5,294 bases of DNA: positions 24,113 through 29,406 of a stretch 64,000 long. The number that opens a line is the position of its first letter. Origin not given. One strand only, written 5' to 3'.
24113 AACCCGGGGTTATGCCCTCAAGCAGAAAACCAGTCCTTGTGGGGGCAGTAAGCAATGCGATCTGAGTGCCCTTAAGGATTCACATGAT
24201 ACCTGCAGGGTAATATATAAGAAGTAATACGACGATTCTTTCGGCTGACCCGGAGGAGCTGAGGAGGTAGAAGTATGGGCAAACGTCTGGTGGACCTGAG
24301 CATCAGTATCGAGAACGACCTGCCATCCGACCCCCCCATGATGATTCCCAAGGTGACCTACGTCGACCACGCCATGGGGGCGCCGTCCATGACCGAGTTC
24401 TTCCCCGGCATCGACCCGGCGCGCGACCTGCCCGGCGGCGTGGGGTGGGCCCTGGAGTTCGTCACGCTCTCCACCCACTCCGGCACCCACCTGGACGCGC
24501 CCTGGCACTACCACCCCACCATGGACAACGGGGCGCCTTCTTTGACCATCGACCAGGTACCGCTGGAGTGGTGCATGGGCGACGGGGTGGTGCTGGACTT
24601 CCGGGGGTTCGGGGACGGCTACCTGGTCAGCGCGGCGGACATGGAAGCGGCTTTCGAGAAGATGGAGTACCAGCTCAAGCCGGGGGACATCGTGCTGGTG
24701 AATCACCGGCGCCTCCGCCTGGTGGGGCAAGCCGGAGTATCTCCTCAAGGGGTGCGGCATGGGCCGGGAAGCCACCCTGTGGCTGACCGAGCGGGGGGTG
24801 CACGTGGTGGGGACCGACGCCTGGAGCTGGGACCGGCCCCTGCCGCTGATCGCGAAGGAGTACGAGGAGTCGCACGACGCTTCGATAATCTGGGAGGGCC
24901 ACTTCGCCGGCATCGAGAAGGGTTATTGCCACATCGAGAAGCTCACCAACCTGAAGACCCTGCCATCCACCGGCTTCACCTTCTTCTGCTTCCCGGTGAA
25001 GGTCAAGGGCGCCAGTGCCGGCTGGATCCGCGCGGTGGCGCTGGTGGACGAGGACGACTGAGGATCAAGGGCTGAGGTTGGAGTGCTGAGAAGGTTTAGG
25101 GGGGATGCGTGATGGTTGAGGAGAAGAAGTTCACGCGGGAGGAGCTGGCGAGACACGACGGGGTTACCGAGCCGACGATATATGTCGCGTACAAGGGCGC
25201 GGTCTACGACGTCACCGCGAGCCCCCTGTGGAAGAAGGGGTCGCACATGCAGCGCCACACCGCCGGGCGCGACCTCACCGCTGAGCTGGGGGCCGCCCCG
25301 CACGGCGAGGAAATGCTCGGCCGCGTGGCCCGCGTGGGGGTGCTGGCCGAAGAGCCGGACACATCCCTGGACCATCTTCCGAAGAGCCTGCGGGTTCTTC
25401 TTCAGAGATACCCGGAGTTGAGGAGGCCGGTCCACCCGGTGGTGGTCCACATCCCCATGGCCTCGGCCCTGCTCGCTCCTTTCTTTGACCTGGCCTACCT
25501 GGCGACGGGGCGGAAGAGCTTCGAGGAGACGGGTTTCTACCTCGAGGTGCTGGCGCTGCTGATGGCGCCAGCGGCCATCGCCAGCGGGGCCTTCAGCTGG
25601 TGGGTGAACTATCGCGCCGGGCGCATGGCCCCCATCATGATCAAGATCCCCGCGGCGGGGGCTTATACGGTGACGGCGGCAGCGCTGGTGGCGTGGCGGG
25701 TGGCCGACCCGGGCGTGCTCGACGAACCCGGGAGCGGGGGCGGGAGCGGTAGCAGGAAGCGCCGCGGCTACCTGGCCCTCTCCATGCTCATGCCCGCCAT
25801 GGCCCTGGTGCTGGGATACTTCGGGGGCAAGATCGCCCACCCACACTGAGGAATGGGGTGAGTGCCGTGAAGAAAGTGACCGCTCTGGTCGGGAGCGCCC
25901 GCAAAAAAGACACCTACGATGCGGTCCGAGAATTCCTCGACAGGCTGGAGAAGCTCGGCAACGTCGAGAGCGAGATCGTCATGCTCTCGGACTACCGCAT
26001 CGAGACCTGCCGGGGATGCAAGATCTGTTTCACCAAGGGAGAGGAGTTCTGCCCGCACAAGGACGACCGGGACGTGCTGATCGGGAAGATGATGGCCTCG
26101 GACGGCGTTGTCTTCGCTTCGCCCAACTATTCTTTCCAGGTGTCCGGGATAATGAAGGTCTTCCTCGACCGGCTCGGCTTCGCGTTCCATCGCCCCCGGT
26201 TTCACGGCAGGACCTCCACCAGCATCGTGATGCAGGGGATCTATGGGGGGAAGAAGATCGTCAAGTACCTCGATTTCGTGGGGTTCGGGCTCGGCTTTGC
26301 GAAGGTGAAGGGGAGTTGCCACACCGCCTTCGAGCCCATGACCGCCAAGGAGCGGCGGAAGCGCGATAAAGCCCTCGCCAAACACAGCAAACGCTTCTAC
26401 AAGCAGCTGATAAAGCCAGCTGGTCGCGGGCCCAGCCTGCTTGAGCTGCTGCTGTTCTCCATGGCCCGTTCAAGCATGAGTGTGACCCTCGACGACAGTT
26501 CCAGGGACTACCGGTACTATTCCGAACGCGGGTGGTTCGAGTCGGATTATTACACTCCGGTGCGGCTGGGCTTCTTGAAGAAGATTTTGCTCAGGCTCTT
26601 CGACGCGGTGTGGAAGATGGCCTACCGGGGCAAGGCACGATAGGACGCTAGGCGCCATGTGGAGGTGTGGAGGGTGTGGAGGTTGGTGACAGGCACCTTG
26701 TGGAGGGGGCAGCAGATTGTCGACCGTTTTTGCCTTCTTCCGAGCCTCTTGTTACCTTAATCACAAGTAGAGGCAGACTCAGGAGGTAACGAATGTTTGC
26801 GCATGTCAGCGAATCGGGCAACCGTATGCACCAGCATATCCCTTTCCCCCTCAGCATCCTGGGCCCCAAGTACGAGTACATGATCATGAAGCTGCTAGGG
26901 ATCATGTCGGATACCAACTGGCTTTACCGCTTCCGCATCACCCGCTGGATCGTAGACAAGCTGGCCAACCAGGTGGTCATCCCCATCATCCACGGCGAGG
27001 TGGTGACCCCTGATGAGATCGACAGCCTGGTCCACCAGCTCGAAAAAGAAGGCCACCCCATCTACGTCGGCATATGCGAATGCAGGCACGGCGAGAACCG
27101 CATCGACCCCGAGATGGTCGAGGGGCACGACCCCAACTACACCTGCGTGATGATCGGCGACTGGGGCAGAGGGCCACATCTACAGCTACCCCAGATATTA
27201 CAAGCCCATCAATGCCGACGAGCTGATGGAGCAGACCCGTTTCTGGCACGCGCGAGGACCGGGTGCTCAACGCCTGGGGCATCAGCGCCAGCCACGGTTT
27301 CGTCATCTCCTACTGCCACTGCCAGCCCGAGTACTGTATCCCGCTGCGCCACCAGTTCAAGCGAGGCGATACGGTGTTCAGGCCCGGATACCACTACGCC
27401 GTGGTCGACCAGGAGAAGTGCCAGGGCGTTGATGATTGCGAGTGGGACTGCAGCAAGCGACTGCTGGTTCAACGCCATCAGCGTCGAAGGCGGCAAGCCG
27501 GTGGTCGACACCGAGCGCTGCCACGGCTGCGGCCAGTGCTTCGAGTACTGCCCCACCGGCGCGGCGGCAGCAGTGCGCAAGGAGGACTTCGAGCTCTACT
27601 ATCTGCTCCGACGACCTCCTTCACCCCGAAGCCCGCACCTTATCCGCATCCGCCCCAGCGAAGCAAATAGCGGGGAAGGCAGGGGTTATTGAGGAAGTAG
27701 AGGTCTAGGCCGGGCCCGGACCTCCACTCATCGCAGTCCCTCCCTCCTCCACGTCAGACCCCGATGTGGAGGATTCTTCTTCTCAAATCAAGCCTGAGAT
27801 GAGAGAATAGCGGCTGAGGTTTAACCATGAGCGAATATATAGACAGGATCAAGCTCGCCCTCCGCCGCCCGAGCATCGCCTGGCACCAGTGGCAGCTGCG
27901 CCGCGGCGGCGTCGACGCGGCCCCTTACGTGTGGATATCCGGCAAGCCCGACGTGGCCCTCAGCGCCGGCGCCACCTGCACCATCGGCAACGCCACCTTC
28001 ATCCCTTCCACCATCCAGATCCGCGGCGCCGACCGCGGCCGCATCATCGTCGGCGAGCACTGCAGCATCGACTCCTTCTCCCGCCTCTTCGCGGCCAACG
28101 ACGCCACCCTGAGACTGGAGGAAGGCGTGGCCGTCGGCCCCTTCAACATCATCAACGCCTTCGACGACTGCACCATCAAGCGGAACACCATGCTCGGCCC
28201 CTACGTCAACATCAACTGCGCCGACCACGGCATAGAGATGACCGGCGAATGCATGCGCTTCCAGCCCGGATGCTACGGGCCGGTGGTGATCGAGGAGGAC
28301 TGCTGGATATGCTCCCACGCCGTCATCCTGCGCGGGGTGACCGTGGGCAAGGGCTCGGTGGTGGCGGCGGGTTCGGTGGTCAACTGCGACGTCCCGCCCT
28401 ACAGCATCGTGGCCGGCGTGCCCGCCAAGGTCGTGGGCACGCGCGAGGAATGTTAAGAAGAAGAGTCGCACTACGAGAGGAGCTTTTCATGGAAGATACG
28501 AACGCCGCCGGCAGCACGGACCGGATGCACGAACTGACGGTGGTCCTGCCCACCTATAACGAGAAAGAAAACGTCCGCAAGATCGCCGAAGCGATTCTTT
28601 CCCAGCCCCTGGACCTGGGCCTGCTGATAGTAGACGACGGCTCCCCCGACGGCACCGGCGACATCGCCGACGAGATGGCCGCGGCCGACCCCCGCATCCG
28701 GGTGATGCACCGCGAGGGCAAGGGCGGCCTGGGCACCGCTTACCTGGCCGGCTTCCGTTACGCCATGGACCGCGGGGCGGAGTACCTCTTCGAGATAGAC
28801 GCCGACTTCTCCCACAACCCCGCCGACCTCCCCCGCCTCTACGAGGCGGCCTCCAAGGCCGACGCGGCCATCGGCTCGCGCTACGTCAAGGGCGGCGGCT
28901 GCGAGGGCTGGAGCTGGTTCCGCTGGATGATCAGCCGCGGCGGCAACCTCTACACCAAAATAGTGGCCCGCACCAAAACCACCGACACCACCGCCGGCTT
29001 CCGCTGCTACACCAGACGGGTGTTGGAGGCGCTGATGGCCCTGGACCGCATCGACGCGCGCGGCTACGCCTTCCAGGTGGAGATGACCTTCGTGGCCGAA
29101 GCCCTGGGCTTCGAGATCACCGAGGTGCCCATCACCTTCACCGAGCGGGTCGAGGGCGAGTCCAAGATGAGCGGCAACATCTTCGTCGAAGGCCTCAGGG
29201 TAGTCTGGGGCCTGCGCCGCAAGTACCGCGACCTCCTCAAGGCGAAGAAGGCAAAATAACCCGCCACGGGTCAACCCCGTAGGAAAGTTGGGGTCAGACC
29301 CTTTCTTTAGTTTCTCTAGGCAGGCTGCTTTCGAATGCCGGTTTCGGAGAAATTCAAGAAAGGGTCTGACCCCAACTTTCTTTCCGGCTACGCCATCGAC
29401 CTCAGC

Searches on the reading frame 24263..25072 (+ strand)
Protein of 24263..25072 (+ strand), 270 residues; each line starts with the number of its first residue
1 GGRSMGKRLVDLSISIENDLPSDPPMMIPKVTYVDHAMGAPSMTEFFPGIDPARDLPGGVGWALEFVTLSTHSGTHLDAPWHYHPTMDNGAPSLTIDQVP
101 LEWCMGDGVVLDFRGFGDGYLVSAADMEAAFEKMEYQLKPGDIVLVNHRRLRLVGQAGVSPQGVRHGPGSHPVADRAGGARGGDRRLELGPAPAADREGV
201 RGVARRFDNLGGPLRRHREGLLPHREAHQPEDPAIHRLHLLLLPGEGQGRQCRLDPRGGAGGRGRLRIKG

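Call 32: search_protein_families(library=pfam, proteins=[window:24263-25072:+], max_evalue=0.001)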
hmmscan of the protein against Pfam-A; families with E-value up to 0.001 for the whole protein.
window:24263-25072:+ (270 aa): 1 family
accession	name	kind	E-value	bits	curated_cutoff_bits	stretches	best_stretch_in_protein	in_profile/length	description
PF04199.19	Cyclase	-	8.3e-23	81.6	23.1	1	10-150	1-102/142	Putative cyclase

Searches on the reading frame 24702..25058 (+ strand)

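Call 32: search_protein_families(library=pfam, proteins=[window:24702-25058:+], max_evalue=0.001)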
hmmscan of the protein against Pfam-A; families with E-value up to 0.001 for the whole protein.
window:24702-25058:+ (119 aa): 1 family
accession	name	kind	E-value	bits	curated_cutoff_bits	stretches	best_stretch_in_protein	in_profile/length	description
PF04199.19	Cyclase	-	1.7e-09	38.5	23.1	1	2-45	100-142/142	Putative cyclase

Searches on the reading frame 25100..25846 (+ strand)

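Call 32: search_protein_families(library=pfam, proteins=[window:25100-25846:+], max_evalue=0.001)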
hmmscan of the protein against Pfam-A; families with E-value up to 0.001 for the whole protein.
window:25100-25846:+ (249 aa): 2 families
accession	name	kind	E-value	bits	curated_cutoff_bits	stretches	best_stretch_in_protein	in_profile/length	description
PF09990.14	DUF2231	-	1e-16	61.7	26.4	1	109-247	2-131/139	Predicted membrane protein (DUF2231)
PF00173.33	Cyt-b5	-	8.6e-08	32.5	23.7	1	12-82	1-73/74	Cytochrome b5-like Heme/Steroid binding domain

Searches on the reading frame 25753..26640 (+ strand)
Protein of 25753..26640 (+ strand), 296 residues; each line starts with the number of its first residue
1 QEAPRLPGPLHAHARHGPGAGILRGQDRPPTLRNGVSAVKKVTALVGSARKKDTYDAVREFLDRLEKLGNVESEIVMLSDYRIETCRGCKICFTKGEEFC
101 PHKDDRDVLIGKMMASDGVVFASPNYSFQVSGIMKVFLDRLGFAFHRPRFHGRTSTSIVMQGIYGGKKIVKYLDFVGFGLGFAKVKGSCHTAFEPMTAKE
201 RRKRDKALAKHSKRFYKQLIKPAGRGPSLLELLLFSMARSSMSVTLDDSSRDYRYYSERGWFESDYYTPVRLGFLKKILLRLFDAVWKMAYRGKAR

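Call 32: search_protein_families(library=pfam, proteins=[window:25753-26640:+], max_evalue=0.001)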
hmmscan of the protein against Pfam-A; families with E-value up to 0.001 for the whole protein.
window:25753-26640:+ (296 aa): 2 families
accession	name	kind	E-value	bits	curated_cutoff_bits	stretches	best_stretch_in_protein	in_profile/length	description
PF03358.20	FMN_red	-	4.3e-21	75.5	24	1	41-185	2-140/152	NADPH-dependent FMN reductase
PF02525.22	Flavodoxin_2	-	5.4e-07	29.9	27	1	40-161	1-134/198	Flavodoxin-like fold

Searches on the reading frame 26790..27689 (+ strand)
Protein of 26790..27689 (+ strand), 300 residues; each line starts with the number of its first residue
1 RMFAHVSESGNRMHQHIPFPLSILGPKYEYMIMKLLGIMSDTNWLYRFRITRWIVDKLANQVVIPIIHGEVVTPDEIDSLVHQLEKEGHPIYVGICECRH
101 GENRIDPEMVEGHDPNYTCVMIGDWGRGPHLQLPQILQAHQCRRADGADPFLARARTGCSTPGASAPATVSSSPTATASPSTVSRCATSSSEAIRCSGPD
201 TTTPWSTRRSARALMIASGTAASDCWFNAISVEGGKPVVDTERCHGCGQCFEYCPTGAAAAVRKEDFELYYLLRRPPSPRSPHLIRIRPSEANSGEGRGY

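Call 32: search_protein_families(library=pfam, proteins=[window:26790-27689:+], max_evalue=0.001)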
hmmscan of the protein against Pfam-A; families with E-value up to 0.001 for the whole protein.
window:26790-27689:+ (300 aa): 7 families
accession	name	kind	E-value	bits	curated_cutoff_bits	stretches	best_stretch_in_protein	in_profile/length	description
PF00037.32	Fer4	-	2.2e-08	34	21.1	1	237-258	1-22/24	4Fe-4S binding domain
PF12837.12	Fer4_6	-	5e-07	29.8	25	1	236-258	1-23/24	4Fe-4S binding domain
PF25160.1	LdpA_Fe-S-bd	-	1.1e-05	25.5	27.6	1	225-261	13-45/49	LdpA Fe-S cluster-binding domain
PF12838.12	Fer4_7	-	1.3e-05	26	27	1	235-258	29-52/52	4Fe-4S dicluster domain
PF12797.12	Fer4_2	-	8.7e-05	22.7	24.5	1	236-256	2-22/22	4Fe-4S binding domain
PF13237.11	Fer4_10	-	0.00012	22.4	25.5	1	237-257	2-24/53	4Fe-4S dicluster domain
PF13187.11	Fer4_9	-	0.00021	21.7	27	1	225-258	12-51/52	4Fe-4S dicluster domain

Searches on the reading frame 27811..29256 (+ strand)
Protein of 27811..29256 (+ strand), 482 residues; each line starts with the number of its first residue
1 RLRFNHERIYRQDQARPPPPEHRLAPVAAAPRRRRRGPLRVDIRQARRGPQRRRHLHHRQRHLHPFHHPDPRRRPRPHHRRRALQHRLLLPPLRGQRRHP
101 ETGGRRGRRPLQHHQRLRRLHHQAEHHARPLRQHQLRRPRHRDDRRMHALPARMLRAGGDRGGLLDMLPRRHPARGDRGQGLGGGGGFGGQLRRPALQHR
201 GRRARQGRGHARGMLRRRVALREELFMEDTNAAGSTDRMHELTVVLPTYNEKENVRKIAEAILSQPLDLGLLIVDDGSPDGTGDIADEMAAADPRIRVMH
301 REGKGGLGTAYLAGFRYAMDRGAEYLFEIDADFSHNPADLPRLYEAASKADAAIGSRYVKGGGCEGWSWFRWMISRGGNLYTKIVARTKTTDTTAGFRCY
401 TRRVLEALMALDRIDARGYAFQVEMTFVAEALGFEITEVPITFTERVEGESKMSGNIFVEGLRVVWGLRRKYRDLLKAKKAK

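Call 32: search_protein_families(library=pfam, proteins=[window:27811-29256:+], max_evalue=0.001)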
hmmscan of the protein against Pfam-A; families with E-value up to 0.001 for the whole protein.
window:27811-29256:+ (482 aa): 2 families
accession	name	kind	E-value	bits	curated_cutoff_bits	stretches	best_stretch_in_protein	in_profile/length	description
PF00535.33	Glycos_transf_2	-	7.5e-32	111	23.3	1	243-407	1-166/168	Glycosyl transferase family 2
PF13641.12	Glyco_tranf_2_3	-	0.00059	20.3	27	0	241-451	2-216/230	Glycosyltransferase like family 2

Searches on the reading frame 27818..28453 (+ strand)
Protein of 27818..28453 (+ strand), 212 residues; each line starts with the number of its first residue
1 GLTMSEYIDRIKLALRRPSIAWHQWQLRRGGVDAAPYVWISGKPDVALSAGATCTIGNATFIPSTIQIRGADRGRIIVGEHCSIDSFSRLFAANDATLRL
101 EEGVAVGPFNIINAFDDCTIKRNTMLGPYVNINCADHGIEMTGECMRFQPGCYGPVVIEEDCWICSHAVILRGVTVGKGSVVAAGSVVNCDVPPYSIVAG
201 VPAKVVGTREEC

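Call 32: search_protein_families(library=pfam, proteins=[window:27818-28453:+], max_evalue=0.001)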
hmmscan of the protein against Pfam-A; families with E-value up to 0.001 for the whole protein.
window:27818-28453:+ (212 aa): 3 families
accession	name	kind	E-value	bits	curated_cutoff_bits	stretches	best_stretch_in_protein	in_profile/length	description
PF00132.30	Hexapep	-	7.1e-13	48.1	27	1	156-189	2-35/36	Bacterial transferase hexapeptide (six repeats)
PF14602.12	Hexapep_2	-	4e-07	30.1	27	1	155-189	1-33/34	Hexapeptide repeat of succinyl-transferase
PF25084.1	LbH_EIF2B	-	0.00033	21.1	54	0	156-191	62-96/105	EIF2B subunit epsilon LbH domain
